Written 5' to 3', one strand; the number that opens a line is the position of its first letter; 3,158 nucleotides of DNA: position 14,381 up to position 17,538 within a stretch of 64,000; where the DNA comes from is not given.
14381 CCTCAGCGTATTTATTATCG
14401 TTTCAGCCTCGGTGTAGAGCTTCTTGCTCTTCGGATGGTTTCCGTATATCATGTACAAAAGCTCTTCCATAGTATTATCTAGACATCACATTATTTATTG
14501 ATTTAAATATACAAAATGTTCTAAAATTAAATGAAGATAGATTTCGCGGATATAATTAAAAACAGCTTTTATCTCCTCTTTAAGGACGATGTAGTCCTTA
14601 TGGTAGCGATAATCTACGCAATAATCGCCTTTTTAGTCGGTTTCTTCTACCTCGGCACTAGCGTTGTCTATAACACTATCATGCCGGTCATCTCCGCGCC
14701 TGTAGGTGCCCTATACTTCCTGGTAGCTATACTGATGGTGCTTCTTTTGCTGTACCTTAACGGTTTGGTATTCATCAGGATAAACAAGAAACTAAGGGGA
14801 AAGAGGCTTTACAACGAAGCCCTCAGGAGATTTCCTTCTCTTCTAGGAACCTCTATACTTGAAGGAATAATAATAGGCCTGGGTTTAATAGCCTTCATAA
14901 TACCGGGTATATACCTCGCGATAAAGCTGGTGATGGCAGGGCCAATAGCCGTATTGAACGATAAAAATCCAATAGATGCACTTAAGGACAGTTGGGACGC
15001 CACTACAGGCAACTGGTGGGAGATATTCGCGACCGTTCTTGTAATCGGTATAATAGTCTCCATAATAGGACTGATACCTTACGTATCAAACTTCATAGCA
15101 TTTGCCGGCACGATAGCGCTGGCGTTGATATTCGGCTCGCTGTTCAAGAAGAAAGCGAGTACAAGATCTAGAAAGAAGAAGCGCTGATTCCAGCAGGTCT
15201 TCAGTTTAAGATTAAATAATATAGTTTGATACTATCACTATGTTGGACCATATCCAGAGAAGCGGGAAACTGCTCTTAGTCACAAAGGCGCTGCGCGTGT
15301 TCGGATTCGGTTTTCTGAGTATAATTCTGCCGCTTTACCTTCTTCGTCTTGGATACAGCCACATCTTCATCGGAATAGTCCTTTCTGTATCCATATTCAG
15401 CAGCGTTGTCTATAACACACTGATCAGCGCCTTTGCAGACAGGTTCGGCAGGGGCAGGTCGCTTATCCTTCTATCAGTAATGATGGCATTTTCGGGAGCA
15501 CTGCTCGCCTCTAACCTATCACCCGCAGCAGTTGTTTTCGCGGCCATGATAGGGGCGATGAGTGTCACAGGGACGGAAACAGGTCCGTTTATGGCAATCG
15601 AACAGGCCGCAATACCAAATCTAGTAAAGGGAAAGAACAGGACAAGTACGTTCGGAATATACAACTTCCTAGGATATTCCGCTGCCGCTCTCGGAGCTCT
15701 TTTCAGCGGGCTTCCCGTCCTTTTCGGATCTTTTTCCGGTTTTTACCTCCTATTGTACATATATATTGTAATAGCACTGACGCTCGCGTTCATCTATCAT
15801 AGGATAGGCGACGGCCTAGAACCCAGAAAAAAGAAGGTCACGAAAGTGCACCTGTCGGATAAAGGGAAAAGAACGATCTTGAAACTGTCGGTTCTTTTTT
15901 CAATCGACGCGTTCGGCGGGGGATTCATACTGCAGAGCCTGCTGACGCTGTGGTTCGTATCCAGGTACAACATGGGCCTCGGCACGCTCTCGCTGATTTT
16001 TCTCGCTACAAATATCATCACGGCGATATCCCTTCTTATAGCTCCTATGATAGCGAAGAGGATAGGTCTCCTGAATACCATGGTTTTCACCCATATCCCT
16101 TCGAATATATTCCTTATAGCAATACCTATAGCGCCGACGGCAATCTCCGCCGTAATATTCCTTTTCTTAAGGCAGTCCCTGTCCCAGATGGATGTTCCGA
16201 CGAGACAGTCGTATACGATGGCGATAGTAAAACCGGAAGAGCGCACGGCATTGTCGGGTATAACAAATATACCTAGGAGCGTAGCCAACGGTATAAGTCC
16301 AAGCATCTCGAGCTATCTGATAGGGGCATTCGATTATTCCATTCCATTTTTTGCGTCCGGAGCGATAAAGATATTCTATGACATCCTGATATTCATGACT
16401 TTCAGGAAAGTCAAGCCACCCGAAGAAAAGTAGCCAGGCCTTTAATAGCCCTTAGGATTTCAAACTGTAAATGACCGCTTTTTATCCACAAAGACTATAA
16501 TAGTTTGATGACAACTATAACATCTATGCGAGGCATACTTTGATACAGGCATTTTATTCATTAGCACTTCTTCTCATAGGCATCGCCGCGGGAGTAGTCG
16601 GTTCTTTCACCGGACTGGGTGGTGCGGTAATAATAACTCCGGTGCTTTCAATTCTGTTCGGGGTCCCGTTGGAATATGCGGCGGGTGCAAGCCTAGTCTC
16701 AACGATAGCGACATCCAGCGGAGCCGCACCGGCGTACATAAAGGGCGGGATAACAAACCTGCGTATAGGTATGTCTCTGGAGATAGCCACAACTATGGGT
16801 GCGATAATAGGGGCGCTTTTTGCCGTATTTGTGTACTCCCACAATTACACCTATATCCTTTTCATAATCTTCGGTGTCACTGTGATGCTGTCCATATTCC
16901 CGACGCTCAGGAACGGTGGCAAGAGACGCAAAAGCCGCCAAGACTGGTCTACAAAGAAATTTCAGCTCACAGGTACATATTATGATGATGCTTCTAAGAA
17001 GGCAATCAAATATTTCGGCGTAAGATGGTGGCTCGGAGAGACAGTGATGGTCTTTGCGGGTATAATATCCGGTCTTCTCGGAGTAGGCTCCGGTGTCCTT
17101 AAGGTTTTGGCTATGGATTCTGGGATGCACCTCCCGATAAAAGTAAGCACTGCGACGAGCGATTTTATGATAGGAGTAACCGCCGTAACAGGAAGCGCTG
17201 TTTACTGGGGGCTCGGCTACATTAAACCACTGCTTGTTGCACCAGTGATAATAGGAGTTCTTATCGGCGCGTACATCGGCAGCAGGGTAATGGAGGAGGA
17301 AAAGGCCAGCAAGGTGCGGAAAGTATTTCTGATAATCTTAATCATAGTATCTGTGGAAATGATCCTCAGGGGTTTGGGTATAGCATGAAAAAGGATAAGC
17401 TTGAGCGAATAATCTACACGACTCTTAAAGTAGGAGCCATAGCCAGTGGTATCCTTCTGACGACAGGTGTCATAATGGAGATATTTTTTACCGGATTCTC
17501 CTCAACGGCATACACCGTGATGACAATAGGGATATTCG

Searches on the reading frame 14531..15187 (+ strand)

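Call 79: search_protein_families(library=pfam, proteins=[window:14531-15187:+], max_evalue=0.001)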
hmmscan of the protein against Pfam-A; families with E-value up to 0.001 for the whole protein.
window:14531-15187:+ (218 aa): 2 families
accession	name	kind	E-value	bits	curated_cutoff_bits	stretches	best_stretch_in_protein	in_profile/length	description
PF10110.14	GPDPase_memb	-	1e-09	38.1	29.6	1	113-190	162-240/321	Membrane domain of glycerophosphoryl diester phosphodiesterase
PF06790.16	UPF0259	-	1.4e-05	25.5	31.4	1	101-199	130-226/248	Uncharacterised protein family (UPF0259)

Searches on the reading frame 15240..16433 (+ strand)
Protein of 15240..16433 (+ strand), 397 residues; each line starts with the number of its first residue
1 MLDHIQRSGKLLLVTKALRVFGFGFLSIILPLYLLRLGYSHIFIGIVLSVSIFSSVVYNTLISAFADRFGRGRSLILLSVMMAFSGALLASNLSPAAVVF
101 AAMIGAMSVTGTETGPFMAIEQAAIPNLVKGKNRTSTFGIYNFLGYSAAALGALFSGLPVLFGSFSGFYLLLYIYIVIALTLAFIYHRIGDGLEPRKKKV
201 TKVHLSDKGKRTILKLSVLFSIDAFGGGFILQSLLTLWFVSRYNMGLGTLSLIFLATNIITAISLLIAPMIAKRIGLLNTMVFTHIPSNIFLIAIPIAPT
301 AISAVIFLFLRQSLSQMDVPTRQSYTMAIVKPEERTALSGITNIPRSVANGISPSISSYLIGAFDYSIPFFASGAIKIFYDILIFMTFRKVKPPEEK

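Call 79: search_protein_families(library=pfam, proteins=[window:15240-16433:+], max_evalue=0.001)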
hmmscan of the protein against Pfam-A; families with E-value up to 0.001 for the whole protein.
window:15240-16433:+ (397 aa): 1 family
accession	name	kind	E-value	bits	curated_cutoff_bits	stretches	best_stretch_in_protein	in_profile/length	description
PF07690.21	MFS_1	-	1.3e-28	100.4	33.4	2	15-309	4-299/347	Major Facilitator Superfamily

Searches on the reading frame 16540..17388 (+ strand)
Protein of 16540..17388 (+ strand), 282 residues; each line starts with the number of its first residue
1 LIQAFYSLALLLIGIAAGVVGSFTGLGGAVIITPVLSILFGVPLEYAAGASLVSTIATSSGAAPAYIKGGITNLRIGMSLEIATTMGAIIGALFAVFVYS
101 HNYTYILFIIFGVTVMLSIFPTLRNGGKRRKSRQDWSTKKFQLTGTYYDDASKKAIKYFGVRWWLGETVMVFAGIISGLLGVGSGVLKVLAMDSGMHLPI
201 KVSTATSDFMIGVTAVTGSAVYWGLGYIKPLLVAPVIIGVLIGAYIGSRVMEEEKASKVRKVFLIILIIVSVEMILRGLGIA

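Call 79: search_protein_families(library=pfam, proteins=[window:16540-17388:+], max_evalue=0.001)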
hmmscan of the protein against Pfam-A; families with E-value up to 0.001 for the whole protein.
window:16540-17388:+ (282 aa): 1 family
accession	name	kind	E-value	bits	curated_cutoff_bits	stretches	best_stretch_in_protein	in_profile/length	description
PF01925.25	TauE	-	7.5e-46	157.1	32.6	1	10-274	1-237/237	Sulfite exporter TauE/SafE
